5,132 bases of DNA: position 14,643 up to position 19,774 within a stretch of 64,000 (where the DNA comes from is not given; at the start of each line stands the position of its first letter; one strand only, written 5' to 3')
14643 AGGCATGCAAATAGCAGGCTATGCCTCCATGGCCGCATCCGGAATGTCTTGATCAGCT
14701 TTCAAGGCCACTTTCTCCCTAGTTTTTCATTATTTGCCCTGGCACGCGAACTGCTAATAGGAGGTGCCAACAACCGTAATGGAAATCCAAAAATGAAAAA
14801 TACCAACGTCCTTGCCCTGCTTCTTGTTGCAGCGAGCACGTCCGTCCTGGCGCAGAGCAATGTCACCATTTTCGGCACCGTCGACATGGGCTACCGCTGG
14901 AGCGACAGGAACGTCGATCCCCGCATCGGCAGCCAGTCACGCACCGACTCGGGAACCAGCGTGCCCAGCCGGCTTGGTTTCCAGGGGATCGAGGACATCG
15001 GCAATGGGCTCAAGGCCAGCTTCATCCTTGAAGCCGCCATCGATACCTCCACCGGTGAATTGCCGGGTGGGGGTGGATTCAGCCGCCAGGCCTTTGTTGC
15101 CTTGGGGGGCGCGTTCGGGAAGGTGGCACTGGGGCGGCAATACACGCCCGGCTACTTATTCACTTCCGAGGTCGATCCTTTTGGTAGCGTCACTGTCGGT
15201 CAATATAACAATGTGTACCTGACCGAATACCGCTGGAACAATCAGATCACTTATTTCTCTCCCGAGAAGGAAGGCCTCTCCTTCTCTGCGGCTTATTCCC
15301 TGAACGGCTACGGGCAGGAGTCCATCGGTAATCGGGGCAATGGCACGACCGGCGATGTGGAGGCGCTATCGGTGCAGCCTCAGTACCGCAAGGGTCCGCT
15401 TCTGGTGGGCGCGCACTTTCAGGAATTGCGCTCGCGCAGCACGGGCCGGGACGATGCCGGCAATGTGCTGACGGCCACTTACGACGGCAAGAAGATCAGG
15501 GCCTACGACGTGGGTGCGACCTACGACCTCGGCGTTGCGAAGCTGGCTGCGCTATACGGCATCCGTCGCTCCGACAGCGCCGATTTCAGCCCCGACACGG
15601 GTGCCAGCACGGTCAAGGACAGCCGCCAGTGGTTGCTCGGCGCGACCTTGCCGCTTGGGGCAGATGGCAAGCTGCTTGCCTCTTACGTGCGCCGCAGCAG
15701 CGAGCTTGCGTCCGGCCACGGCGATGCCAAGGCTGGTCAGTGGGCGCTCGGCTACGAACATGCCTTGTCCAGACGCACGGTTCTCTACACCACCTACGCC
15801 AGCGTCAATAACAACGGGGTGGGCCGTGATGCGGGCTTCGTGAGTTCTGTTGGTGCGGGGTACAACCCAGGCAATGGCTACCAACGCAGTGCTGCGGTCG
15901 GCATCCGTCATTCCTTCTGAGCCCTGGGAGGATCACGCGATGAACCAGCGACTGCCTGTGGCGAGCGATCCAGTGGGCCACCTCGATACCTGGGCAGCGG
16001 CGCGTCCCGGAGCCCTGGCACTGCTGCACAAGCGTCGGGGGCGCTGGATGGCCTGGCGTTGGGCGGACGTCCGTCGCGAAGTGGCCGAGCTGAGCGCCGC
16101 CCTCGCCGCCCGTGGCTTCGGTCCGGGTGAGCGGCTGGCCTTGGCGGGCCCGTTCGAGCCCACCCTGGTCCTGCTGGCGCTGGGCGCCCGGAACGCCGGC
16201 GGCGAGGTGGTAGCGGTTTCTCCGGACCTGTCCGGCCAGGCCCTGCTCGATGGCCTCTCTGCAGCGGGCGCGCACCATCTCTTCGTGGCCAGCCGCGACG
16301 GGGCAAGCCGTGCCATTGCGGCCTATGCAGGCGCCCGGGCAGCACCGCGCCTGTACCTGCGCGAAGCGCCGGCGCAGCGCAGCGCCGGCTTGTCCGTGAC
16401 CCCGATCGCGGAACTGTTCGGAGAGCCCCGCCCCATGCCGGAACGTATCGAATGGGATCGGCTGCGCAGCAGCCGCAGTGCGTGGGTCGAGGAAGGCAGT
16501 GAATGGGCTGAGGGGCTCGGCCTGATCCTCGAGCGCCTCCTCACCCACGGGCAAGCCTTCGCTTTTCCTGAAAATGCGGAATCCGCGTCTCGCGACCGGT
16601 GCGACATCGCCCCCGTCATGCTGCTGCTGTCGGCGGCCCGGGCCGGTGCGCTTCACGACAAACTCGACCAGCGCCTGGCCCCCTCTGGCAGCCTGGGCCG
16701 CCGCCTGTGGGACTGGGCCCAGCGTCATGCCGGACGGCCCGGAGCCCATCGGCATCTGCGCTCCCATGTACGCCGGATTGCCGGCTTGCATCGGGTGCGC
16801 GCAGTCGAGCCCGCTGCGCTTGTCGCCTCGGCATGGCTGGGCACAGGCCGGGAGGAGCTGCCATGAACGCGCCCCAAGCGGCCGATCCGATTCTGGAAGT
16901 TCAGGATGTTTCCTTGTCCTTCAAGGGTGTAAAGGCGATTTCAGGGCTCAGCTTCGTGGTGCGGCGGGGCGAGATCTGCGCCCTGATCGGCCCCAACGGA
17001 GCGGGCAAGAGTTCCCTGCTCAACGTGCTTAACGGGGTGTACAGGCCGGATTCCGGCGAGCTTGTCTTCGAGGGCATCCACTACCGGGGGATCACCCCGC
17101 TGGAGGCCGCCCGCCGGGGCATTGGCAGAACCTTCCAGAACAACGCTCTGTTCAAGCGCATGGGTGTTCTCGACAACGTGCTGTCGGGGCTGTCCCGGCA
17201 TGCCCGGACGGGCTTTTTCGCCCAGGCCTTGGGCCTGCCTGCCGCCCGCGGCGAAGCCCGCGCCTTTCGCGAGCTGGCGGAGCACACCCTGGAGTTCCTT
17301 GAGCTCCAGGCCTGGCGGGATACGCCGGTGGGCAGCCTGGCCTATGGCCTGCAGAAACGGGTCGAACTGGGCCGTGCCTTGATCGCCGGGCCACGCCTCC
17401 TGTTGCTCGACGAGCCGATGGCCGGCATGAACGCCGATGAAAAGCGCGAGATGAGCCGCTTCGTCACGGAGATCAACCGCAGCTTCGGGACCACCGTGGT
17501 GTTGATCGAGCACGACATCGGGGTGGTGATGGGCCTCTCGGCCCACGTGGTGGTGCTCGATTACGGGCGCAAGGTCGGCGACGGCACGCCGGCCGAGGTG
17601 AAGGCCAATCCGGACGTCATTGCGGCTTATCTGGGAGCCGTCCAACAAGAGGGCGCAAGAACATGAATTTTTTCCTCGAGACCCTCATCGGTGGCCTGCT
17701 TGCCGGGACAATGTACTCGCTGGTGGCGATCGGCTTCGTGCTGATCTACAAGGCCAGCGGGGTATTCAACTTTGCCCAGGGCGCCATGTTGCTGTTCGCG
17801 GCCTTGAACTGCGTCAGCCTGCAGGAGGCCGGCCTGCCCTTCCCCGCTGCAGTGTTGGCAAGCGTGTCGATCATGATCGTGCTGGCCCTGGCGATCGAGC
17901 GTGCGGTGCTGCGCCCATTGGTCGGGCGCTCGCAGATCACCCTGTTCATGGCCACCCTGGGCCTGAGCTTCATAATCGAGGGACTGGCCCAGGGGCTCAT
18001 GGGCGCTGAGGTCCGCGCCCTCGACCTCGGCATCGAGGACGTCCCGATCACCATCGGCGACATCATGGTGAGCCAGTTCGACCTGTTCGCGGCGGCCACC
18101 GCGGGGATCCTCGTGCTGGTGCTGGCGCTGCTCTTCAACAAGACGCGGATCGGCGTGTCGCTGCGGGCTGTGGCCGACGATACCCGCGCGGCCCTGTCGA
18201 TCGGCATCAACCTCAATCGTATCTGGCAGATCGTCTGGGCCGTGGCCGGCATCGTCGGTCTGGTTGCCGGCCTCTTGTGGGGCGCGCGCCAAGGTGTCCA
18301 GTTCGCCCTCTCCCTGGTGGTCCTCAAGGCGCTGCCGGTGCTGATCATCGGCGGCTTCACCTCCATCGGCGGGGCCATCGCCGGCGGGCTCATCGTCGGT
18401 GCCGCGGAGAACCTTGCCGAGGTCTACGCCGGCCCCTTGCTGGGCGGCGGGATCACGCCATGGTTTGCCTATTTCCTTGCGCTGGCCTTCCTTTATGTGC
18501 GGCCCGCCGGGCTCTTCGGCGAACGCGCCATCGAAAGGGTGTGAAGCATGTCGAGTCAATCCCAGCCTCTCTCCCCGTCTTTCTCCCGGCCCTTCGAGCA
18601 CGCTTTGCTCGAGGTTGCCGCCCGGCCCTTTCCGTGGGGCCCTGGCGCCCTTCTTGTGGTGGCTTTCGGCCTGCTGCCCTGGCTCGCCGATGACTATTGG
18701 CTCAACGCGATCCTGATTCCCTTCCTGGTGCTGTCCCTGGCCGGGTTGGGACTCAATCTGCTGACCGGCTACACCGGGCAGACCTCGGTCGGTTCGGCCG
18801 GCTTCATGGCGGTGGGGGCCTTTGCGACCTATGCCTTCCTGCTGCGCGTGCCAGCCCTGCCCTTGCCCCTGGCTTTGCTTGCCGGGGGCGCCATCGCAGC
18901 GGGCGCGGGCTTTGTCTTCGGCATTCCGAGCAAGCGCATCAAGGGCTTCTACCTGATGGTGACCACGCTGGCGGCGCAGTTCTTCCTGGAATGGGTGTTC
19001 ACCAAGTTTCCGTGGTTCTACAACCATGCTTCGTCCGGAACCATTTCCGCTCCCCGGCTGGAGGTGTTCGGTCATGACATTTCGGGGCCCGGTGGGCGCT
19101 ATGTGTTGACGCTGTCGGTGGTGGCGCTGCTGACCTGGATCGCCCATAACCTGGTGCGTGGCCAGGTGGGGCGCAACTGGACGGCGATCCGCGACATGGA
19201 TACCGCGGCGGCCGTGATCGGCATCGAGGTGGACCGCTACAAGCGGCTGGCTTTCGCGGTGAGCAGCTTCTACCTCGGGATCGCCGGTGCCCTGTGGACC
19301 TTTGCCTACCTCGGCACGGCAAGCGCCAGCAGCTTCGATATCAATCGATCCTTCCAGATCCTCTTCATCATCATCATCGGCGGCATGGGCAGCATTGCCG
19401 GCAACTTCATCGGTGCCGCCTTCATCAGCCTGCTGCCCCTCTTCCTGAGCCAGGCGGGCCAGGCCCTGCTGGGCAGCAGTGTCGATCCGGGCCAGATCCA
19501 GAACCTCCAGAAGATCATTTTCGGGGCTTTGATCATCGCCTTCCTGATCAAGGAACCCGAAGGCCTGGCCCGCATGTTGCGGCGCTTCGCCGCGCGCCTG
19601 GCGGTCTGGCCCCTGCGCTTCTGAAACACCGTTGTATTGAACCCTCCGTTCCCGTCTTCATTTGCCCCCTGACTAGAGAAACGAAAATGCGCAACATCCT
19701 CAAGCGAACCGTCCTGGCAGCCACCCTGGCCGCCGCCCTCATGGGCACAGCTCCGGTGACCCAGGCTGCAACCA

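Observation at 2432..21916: De novo enhancer motif TGCT-N8-AGCA at every sigma54 promoter region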

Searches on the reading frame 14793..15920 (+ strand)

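Call 11: search_protein_families(library=ncbifam, proteins=[window:14793-15920:+], max_evalue=1e-10)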
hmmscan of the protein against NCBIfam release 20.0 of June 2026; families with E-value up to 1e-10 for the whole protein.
window:14793-15920:+ (375 aa): 1 family
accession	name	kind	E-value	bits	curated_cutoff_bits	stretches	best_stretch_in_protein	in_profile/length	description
NF040479.1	porin_porB_Neis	equivalog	1.7e-13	50.6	480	1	6-176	5-172/344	trimeric porin PorB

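Call 36: search_protein_families(library=pfam, proteins=[window:14793-15920:+], max_evalue=0.00001)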
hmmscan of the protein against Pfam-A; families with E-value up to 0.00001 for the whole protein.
window:14793-15920:+ (375 aa): 2 families
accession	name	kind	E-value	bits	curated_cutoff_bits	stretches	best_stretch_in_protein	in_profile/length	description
PF13609.12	Porin_4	-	3.1e-53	182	27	1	10-342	4-309/310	Gram-negative porin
PF00267.27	Porin_1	-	1e-15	58.5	23.7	1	47-266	19-240/337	Gram-negative porin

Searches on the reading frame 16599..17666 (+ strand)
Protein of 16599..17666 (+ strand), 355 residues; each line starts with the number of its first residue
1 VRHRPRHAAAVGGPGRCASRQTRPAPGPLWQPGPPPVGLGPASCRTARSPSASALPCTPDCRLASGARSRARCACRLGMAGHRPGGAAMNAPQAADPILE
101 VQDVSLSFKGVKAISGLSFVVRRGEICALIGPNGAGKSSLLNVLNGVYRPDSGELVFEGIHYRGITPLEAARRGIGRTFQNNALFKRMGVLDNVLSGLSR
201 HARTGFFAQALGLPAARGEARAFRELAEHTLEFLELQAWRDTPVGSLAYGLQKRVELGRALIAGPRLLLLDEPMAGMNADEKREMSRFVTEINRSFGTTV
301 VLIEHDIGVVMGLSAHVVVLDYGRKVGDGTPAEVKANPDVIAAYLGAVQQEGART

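Call 11: search_protein_families(library=ncbifam, proteins=[window:16599-17666:+], max_evalue=1e-10)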
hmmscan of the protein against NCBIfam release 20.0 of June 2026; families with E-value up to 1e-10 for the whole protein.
window:16599-17666:+ (355 aa): 159 families (the best 25 are shown)
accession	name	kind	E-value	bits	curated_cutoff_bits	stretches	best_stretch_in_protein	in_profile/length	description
NF008449.1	PRK11300.1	equivalog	4.9e-71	239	362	1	96-346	3-253/255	high-affinity branched-chain amino acid ABC transporter ATP-binding protein LivG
TIGR03411.1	urea_trans_UrtD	equivalog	3.6e-54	184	304.1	1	98-346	2-241/242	urea ABC transporter ATP-binding protein UrtD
NF043075.1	MMSYN1_0197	equivalog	1.8e-40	139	550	1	98-342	2-230/341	spermidine/putrescine ABC transporter ATP-binding protein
TIGR03265.1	PhnT2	equivalog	8.9e-40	137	457.7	1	97-348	3-238/353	putative 2-aminoethylphosphonate ABC transporter ATP-binding protein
TIGR00968.1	3a0106s01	subfamily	2.4e-38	132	342.75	1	100-348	2-234/237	sulfate ABC transporter ATP-binding protein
TIGR01188.1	drrA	subfamily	2.4e-37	128.8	312.45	1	108-337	3-214/302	daunorubicin resistance ABC transporter, ATP-binding protein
NF006987.0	PRK09452.1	equivalog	2.3e-36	125.3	482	1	90-344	9-247/378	spermidine/putrescine ABC transporter ATP-binding protein PotA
TIGR03864.1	PQQ_ABC_ATP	hypoth_equivalog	1e-35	123.3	302.25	1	99-339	2-224/236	ABC transporter, ATP-binding subunit, PQQ-dependent alcohol dehydrogenase system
TIGR02315.1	ABC_phnC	equivalog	3.5e-35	121.6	266.1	1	98-336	1-235/243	phosphonate ABC transporter ATP-binding protein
NF041861.1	YtfR_transport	equivalog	7.4e-35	120.3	850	1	98-347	1-236/492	galactofuranose ABC transporter, ATP-binding protein YtfR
TIGR04406.1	LPS_export_lptB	equivalog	5.4e-34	117.5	240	1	99-347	2-235/239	LPS export ABC transporter ATP-binding protein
NF008621.0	PRK11607.1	equivalog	6.3e-34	117.4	613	1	90-347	11-252/377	putrescine ABC transporter ATP-binding subunit PotG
TIGR02142.1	modC_ABC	equivalog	8e-34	117.4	285.05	1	123-340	22-225/353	molybdenum ABC transporter ATP-binding protein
NF010157.0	PRK13636.1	equivalog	1.2e-33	116.5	463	1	96-341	3-236/285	cobalt transporter ATP-binding subunit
NF008105.0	PRK10851.1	equivalog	2.9e-33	115.1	502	1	99-339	3-229/362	sulfate/thiosulfate ABC transporter ATP-binding protein CysA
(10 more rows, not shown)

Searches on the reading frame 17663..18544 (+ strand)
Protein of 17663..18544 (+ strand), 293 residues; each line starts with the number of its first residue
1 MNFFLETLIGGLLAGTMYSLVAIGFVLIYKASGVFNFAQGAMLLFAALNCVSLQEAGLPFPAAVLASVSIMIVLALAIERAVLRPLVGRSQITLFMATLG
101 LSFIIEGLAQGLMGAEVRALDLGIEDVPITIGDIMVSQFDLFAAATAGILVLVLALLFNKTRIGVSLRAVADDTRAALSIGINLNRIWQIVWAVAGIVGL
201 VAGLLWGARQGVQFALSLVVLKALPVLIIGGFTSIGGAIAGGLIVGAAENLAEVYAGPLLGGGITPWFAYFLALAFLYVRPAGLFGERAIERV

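Call 11: search_protein_families(library=ncbifam, proteins=[window:17663-18544:+], max_evalue=1e-10)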
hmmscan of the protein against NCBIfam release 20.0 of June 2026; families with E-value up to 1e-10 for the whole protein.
window:17663-18544:+ (293 aa): 3 families
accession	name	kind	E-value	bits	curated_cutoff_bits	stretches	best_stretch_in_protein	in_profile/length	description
TIGR03409.1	urea_trans_UrtB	equivalog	4.1e-20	72.6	250.3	1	7-288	3-289/291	urea ABC transporter permease subunit UrtB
NF008011.0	PRK10740.1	equivalog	1.5e-19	70.8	379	1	3-293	7-308/308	high-affinity branched-chain amino acid ABC transporter permease LivH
TIGR03622.1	urea_t_UrtB_arc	equivalog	2.1e-16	60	374.25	1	19-261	15-257/284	urea ABC transporter, permease protein UrtB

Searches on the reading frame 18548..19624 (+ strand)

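Call 11: search_protein_families(library=ncbifam, proteins=[window:18548-19624:+], max_evalue=1e-10)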
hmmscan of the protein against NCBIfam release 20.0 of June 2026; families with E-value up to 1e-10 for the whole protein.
window:18548-19624:+ (358 aa): 3 families
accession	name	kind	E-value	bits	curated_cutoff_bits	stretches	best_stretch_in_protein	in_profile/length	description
NF008450.0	PRK11301.1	subfamily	3.7e-25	89.2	366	1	185-345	265-410/418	high-affinity branched-chain amino acid ABC transporter permease LivM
TIGR03408.1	urea_trans_UrtC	equivalog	3.1e-21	76.4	296.2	1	109-302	91-285/313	urea ABC transporter permease subunit UrtC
TIGR03622.1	urea_t_UrtB_arc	equivalog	9.2e-11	41.5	374.25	0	59-292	11-240/284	urea ABC transporter, permease protein UrtB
